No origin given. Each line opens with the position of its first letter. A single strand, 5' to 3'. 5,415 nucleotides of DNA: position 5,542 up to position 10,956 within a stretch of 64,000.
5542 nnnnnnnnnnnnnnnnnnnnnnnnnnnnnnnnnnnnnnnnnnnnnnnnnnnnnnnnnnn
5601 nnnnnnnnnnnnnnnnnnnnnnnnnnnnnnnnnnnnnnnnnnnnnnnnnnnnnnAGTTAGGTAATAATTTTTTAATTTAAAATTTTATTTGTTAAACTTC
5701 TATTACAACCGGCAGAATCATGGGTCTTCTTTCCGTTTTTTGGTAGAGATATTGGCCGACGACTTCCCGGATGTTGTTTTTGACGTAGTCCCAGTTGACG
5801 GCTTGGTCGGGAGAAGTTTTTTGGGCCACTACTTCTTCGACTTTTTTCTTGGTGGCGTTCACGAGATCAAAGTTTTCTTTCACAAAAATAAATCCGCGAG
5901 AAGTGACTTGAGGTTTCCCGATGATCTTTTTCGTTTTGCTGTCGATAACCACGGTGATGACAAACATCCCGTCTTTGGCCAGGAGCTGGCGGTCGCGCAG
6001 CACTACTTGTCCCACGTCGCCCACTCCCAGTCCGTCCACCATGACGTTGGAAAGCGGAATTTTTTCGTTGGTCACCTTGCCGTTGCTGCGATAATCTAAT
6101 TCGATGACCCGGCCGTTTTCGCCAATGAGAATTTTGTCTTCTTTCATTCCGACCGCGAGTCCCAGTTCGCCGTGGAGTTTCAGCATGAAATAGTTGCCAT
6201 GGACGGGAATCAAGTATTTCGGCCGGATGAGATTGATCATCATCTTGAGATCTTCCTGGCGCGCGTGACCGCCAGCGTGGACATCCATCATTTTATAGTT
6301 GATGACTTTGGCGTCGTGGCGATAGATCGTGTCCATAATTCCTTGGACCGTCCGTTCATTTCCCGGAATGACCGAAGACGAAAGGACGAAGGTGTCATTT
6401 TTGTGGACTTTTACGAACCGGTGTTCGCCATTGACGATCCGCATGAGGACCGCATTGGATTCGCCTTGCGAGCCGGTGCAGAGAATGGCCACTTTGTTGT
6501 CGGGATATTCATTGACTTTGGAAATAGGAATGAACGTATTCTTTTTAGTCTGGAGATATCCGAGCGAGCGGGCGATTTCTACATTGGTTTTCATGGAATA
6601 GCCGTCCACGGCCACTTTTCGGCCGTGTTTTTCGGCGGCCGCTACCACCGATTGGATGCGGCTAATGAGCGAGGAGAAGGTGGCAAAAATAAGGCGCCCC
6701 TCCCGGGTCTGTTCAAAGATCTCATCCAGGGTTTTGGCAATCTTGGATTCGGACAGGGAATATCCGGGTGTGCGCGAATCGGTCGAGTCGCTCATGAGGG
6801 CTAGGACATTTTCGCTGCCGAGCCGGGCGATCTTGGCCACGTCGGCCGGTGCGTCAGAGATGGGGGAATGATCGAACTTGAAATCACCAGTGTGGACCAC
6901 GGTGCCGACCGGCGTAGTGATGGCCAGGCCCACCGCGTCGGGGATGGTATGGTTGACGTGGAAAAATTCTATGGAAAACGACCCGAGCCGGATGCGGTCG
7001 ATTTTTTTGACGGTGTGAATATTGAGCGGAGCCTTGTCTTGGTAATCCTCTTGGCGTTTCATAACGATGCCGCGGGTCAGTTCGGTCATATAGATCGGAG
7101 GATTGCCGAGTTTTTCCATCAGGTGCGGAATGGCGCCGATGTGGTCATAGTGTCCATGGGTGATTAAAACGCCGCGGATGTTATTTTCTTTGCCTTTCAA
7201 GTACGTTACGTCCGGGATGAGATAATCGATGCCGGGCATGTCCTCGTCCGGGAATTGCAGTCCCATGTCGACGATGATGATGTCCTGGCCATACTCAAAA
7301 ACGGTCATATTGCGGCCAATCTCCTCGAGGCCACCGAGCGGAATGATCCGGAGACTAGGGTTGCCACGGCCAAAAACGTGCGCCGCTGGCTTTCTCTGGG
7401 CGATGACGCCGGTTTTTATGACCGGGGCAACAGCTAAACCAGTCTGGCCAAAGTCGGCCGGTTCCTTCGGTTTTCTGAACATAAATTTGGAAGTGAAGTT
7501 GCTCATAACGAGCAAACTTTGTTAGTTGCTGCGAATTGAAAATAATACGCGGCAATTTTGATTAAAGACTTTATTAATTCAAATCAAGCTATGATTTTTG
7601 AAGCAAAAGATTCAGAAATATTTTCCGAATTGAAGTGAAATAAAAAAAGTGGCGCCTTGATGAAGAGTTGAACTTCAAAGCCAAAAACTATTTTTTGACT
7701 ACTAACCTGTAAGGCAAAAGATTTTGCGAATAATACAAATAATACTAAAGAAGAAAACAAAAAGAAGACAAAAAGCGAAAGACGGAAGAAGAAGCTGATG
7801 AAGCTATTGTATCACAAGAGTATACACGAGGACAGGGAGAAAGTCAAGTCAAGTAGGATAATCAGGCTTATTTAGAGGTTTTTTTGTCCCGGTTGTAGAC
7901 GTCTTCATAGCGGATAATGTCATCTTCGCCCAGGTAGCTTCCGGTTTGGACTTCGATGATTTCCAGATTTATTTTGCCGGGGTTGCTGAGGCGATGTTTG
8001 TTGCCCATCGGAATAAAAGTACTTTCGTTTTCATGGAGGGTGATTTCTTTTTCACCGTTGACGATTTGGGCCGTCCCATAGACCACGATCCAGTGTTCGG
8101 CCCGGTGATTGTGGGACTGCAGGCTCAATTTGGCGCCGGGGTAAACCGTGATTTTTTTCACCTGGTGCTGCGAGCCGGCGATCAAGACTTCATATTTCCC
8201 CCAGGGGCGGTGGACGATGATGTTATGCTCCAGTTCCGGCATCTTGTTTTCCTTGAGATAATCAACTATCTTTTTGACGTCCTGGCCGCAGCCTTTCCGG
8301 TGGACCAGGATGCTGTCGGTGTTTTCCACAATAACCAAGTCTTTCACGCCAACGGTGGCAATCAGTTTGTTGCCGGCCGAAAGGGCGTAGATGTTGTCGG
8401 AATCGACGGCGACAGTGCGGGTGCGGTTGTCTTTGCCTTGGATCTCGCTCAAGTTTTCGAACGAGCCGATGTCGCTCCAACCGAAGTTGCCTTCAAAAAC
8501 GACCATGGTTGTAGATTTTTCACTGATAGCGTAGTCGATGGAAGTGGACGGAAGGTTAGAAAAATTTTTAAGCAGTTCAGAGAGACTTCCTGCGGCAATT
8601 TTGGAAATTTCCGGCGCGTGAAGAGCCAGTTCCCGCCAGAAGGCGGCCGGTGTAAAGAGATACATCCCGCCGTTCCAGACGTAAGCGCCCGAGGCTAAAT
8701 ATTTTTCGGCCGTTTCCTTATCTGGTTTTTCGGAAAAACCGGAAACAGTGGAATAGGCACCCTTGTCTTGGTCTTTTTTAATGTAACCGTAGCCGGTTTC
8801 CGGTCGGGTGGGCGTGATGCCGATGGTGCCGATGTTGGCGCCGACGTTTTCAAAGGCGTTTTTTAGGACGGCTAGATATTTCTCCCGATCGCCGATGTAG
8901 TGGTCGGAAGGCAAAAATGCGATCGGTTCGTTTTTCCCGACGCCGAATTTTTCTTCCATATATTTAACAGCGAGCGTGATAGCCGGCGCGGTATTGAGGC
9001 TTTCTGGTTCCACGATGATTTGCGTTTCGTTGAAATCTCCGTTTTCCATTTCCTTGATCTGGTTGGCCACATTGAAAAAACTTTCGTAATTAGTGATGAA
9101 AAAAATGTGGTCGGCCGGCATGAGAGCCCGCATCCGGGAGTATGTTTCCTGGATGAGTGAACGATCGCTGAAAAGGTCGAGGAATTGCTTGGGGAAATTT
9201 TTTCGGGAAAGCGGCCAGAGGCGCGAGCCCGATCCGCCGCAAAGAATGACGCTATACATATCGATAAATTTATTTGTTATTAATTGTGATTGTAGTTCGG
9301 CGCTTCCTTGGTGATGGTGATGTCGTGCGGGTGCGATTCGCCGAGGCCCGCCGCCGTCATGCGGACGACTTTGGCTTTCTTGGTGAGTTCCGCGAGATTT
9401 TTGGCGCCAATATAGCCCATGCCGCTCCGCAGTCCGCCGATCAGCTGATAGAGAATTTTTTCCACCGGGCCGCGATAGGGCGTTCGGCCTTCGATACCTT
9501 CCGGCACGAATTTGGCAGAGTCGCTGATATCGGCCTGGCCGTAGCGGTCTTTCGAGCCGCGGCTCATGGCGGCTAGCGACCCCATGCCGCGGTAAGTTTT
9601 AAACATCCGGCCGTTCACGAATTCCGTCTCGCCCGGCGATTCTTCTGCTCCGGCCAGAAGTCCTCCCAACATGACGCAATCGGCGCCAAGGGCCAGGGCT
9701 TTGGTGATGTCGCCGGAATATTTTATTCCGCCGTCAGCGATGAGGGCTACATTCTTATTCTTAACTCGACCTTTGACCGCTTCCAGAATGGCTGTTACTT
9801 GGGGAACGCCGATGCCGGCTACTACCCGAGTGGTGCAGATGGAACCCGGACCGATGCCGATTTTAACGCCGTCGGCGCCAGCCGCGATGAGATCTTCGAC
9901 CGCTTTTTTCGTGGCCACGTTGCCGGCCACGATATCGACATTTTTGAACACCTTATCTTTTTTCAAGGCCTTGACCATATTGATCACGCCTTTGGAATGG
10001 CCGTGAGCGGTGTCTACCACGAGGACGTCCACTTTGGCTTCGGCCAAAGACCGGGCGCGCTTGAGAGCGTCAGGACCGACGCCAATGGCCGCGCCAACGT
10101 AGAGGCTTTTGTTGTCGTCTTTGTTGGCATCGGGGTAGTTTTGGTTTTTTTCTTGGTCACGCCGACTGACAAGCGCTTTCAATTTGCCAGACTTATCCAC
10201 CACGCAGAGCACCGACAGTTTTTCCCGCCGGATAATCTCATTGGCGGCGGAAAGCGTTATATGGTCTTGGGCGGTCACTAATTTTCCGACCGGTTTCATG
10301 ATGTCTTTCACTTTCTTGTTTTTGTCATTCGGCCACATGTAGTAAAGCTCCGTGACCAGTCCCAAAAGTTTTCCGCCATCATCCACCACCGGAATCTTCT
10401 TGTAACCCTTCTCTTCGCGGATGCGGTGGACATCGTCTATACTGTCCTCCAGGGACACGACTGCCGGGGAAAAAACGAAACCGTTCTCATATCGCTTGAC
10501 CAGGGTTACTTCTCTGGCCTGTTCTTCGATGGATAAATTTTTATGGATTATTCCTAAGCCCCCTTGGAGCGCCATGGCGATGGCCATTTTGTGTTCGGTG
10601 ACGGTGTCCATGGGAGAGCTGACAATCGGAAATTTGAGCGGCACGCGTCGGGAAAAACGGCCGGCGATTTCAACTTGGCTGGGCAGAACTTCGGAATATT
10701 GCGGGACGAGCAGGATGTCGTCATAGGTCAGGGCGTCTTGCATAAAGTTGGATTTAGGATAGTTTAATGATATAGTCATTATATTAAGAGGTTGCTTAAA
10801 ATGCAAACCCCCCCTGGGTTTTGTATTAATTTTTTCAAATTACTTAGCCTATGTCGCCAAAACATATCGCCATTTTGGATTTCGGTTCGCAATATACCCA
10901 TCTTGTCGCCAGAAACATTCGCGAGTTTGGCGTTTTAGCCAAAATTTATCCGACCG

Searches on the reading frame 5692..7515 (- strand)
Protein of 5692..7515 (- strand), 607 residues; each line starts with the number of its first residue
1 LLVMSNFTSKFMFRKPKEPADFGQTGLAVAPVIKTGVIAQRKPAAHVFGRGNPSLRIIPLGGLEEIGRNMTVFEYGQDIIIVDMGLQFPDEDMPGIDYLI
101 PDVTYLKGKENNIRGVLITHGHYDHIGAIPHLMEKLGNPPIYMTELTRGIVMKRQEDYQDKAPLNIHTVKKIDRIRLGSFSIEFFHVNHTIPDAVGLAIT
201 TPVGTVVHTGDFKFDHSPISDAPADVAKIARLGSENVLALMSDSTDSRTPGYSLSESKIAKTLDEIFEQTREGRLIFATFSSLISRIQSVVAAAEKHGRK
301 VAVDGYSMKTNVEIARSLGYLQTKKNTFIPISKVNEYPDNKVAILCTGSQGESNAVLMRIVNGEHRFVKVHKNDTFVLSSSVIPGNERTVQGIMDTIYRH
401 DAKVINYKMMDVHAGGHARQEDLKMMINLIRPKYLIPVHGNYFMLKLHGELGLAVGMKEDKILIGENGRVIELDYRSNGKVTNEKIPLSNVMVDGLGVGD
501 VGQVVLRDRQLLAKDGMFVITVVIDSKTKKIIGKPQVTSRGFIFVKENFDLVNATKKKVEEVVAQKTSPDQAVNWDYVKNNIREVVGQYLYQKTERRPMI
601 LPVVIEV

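Call 62: search_protein_families(library=pfam, proteins=[window:5692-7515:-], max_evalue=0.00001)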
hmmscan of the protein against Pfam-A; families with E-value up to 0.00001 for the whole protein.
window:5692-7515:- (607 aa): 5 families
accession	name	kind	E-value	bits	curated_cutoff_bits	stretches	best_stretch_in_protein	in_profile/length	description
PF22505.1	RNase_J_b_CASP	-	5.7e-46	155.8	27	1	272-396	1-125/126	Ribonuclease J, beta-CASP domain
PF17770.6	RNase_J_C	-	5.3e-31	108.1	23.8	1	505-607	1-102/102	Ribonuclease J C-terminal domain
PF00753.33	Lactamase_B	-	2e-15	57.7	22.7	1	68-223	6-161/196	Metallo-beta-lactamase superfamily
PF12706.13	Lactamase_B_2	-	3.3e-13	50.1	27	1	111-214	29-145/200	Beta-lactamase superfamily domain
PF07521.17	RMMBL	-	3.3e-08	33.8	21.6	1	412-444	11-44/63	Zn-dependent metallo-hydrolase RNA specificity domain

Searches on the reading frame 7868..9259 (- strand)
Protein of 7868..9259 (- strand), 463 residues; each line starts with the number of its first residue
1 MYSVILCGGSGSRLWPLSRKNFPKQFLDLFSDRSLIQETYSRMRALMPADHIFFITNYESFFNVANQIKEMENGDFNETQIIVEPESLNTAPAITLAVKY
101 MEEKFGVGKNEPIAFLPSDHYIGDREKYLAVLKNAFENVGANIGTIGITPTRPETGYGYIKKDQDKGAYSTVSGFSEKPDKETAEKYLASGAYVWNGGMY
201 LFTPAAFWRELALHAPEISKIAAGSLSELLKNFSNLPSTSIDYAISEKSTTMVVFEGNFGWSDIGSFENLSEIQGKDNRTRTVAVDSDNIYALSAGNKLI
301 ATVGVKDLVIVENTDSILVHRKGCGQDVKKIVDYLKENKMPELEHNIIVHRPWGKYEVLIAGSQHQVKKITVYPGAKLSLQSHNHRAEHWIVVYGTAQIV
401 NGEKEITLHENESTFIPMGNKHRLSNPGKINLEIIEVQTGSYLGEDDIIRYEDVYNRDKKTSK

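Call 62: search_protein_families(library=pfam, proteins=[window:7868-9259:-], max_evalue=0.00001)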
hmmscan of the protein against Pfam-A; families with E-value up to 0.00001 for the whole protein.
window:7868-9259:- (463 aa): 4 families
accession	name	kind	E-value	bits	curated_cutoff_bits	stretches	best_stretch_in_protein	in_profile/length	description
PF00483.29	NTP_transferase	-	8.3e-49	166.8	21.2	1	3-277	2-242/245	Nucleotidyl transferase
PF01050.24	MannoseP_isomer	-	1.2e-47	161.3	23.6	1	344-453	7-116/116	Mannose-6-phosphate isomerase C-terminal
PF22640.1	ManC_GMP_beta-helix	-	8.5e-13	48.5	27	1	281-335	2-55/55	MannoseP isomerase/GMP-like beta-helix domain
PF07883.17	Cupin_2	-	9.4e-09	35.3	27.2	1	370-437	3-69/70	Cupin domain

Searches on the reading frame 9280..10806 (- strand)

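Call 62: search_protein_families(library=pfam, proteins=[window:9280-10806:-], max_evalue=0.00001)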
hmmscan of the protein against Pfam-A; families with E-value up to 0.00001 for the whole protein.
window:9280-10806:- (508 aa): 5 families
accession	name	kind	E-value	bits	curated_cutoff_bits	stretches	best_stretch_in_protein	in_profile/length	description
PF00478.31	IMPDH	-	2e-155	517.5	25.6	1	25-494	1-345/345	IMP dehydrogenase / GMP reductase domain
PF00571.33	CBS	-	4.7e-13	49.7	24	0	166-217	1-50/57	CBS domain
PF03060.21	NMO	-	3e-08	33.9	28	0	340-391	188-232/331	Nitronate monooxygenase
PF01070.24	FMN_dh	-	2.8e-07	30.4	24.9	1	298-384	227-305/350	FMN-dependent dehydrogenase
PF01645.23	Glu_synthase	-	4.5e-06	26.5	20.4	0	279-381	196-304/369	Conserved region in glutamate synthase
